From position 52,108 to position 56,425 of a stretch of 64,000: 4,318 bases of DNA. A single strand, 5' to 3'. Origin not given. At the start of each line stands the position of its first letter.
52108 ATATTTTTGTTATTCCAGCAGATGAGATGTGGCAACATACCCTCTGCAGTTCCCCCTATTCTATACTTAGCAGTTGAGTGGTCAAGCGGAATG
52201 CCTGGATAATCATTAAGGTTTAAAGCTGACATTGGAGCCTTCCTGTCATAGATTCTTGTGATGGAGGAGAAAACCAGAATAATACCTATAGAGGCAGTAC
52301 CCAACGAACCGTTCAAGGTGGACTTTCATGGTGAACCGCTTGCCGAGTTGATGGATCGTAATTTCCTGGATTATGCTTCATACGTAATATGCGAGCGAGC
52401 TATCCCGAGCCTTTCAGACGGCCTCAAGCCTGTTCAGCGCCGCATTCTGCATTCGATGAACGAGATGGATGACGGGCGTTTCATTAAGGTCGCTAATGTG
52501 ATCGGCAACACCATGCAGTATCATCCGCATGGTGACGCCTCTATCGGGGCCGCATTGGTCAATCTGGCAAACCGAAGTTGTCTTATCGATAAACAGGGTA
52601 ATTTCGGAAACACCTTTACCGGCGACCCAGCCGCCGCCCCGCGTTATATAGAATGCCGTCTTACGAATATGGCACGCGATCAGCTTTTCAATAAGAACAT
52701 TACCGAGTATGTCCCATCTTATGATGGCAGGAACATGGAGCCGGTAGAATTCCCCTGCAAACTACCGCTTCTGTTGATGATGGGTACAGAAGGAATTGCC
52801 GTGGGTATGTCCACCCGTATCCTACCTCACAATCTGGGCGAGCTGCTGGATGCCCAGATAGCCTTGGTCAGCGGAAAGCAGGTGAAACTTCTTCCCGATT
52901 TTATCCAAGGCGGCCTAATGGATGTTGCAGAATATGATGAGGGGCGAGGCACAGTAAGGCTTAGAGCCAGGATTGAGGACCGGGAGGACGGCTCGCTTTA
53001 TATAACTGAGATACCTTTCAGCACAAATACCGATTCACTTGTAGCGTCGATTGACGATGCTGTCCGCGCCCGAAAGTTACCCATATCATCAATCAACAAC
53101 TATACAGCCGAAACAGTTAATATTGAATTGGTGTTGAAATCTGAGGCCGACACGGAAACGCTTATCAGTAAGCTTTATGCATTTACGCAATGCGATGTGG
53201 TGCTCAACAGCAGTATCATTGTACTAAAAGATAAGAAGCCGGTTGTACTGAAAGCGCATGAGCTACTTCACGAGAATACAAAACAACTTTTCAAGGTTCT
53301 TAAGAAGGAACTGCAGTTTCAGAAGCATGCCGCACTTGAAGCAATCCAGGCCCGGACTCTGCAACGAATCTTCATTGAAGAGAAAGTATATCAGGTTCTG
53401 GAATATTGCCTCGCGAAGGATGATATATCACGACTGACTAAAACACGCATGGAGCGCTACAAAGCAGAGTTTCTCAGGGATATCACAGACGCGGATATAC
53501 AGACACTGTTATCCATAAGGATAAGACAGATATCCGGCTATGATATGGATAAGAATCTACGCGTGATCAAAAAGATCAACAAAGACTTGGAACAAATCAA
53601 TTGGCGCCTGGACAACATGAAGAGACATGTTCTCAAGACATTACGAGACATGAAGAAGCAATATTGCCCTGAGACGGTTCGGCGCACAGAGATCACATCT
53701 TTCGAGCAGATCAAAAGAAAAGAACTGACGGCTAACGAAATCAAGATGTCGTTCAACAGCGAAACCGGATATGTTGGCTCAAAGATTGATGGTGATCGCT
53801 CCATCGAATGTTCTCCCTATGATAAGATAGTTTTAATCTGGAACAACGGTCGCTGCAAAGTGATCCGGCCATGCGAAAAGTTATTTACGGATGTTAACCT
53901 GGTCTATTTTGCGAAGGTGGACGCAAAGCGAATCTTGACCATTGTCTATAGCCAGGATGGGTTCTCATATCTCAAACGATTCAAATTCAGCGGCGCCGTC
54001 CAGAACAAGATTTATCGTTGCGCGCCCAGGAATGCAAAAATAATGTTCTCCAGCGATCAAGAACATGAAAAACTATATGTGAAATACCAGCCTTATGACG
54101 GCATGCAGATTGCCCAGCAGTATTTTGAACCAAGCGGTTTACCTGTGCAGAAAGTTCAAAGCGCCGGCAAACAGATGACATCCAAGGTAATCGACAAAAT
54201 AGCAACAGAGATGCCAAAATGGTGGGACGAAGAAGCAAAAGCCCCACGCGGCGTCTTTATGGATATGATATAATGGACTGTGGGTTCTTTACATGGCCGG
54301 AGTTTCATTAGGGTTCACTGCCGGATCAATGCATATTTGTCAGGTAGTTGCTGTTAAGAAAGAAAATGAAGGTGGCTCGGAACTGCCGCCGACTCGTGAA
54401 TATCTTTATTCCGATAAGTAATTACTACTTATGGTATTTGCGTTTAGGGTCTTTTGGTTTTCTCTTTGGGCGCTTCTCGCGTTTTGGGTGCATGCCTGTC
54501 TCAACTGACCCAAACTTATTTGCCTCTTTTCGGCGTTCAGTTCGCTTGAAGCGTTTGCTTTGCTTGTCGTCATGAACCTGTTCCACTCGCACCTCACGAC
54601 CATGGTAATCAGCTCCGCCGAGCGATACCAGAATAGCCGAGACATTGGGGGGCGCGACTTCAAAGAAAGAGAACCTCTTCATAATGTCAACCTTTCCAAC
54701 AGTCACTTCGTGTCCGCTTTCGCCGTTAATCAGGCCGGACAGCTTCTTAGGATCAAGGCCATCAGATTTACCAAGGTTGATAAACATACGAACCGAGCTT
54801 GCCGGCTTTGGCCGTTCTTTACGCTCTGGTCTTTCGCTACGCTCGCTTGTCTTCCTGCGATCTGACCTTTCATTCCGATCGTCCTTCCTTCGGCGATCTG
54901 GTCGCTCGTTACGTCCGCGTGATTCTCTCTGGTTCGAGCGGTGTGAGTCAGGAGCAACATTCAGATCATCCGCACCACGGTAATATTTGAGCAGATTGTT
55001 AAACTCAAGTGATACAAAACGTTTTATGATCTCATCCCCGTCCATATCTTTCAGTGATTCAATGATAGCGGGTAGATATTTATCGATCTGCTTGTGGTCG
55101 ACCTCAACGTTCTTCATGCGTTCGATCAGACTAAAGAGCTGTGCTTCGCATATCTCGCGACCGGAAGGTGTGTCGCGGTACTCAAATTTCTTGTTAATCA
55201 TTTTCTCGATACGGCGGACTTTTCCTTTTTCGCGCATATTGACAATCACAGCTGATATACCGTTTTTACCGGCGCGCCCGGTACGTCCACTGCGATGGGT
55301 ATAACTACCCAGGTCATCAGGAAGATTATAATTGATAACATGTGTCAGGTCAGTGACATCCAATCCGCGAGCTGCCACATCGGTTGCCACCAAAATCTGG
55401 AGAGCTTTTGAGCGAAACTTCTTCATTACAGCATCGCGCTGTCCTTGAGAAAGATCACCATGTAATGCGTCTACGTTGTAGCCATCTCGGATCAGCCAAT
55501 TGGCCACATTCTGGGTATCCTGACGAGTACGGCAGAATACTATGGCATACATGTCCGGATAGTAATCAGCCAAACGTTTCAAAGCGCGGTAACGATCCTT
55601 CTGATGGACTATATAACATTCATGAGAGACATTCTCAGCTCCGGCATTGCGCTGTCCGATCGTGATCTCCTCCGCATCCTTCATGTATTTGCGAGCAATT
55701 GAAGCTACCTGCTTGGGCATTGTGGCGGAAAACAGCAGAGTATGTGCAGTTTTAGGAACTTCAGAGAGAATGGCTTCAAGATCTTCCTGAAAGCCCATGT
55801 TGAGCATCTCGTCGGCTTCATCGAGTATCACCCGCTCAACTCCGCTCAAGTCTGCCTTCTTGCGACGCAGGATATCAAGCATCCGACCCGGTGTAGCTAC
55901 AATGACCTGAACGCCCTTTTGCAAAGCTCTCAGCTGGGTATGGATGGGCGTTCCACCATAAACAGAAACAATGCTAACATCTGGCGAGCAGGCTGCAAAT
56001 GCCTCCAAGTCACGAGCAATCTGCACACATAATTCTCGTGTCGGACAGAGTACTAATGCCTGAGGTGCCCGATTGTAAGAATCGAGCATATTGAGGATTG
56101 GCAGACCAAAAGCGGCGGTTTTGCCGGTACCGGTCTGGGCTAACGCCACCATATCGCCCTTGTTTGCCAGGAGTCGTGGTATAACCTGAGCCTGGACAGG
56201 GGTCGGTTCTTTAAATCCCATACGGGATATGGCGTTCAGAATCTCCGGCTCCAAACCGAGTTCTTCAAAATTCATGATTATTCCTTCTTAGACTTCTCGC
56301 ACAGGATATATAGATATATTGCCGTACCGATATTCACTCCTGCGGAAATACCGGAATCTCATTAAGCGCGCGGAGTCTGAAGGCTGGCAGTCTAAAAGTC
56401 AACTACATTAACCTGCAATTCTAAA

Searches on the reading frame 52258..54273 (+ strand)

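Call 24: search_protein_families(library=ncbifam, proteins=[window:52258-54273:+], max_evalue=0.00001)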
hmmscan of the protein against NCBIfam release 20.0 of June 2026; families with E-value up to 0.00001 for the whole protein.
window:52258-54273:+ (671 aa): 10 families
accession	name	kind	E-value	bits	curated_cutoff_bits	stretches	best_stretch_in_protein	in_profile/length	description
NF007209.0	PRK09631.1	equivalog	1.4e-221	737.5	644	1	28-650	4-633/635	DNA topoisomerase IV subunit A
NF009397.0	PRK12758.1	equivalog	7.3e-189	629.7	780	1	27-650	22-658/870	DNA gyrase/topoisomerase IV subunit A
NF007208.0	PRK09630.1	equivalog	1.1e-118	397.2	598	1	28-490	4-473/479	DNA topoisomerase IV subunit A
NF004044.1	PRK05561.1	subfamily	9.2e-92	308.9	654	1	27-508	1-509/738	DNA topoisomerase (ATP-hydrolyzing)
NF004043.1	PRK05560.1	equivalog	1.5e-81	274.5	902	1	28-506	7-508/798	DNA gyrase subunit A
TIGR01063.1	gyrA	equivalog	1.8e-77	261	877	1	29-506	7-508/800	DNA topoisomerase (ATP-hydrolyzing) subunit A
TIGR01061.1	parC_Gpos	equivalog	6.5e-64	216.6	813.25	1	24-524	2-525/737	DNA topoisomerase IV subunit A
TIGR01062.1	parC_Gneg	equivalog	1.2e-62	212.1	628.9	1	28-508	6-508/735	DNA topoisomerase IV subunit A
NF038098.1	GyrA_w_intein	exception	2e-52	178.4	1850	2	132-506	539-934/1232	intein-containing DNA gyrase subunit A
NF010586.0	PRK13979.1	equivalog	2.7e-50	171.1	1475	1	27-483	17-502/957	DNA topoisomerase IV subunit A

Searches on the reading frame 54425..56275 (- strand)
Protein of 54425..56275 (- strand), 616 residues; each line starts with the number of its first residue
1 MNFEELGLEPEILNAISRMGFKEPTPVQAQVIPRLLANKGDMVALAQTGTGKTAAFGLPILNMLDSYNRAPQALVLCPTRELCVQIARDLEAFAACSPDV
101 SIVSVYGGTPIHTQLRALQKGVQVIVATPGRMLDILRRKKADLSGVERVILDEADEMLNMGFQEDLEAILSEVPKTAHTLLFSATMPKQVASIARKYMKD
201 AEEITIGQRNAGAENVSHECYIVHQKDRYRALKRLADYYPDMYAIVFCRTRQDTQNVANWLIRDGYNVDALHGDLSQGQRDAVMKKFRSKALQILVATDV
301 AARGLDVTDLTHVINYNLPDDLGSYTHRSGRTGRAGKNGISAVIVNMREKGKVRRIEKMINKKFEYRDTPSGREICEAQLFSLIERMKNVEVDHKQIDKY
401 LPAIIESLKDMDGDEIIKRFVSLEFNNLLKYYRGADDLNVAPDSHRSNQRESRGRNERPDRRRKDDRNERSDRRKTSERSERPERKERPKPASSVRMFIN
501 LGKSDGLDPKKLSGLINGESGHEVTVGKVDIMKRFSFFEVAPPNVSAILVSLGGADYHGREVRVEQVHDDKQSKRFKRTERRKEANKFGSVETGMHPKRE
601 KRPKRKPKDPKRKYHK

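Call 24: search_protein_families(library=ncbifam, proteins=[window:54425-56275:-], max_evalue=0.00001)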
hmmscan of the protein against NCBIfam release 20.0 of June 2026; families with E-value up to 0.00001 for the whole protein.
window:54425-56275:- (616 aa): 33 families (the best 25 are shown)
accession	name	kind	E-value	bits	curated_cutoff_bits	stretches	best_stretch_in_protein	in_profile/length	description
NF053631.1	RNA_helic_CshA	equivalog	1e-139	466.1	646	1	3-422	1-417/434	degradosome RNA helicase CshA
NF008744.0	PRK11776.1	equivalog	5.6e-127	424.1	524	1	2-379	5-380/460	ATP-dependent RNA helicase DbpA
NF008642.0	PRK11634.1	equivalog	7.8e-121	404.4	989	1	2-588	7-577/628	DEAD/DEAH family ATP-dependent RNA helicase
NF053636.1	DDHlcsCsdAPsy1082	equivalog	1.4e-94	317.5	890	1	2-366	4-368/512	DEAD/DEAH box helicase CsdA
NF007882.0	PRK10590.1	equivalog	7.6e-94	315.2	743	1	1-363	1-367/456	ATP-dependent RNA helicase RhlE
NF053711.1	RNA_heli_RhlE1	exception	3.5e-93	312.7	750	1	1-370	1-373/434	RNA helicase RhlE1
NF008394.0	PRK11192.1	equivalog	1.3e-89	301.1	507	1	1-478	3-433/441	ATP-dependent RNA helicase SrmB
NF053710.1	RNA_heli_RhlE2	exception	3.9e-89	299.7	925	1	1-367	1-375/635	RNA helicase RhlE2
NF003419.0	PRK04837.1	equivalog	5.4e-85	285.7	588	1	2-363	10-378/424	ATP-dependent RNA helicase RhlB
NF002340.1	PRK01297.1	equivalog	1.7e-81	273.9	564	1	2-363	2-371/372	ATP-dependent RNA helicase RhlB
NF003390.0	PRK04537.1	equivalog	5.1e-70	237.1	732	1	2-364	10-380/572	ATP-dependent RNA helicase RhlB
TIGR00614.1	recQ_fam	subfamily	1.2e-22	80.4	219.8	1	19-366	7-348/470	RecQ family ATP-dependent DNA helicase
TIGR01389.1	recQ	equivalog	5.7e-20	71.3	640.2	1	19-349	9-332/591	DNA helicase RecQ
NF010337.0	PRK13766.1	equivalog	2.6e-19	68.9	610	2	240-345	365-477/781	Hef nuclease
TIGR04121.1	DEXH_lig_assoc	equivalog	1.8e-18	65.7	850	1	23-343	13-354/804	ligase-associated DNA damage response DEXH box helicase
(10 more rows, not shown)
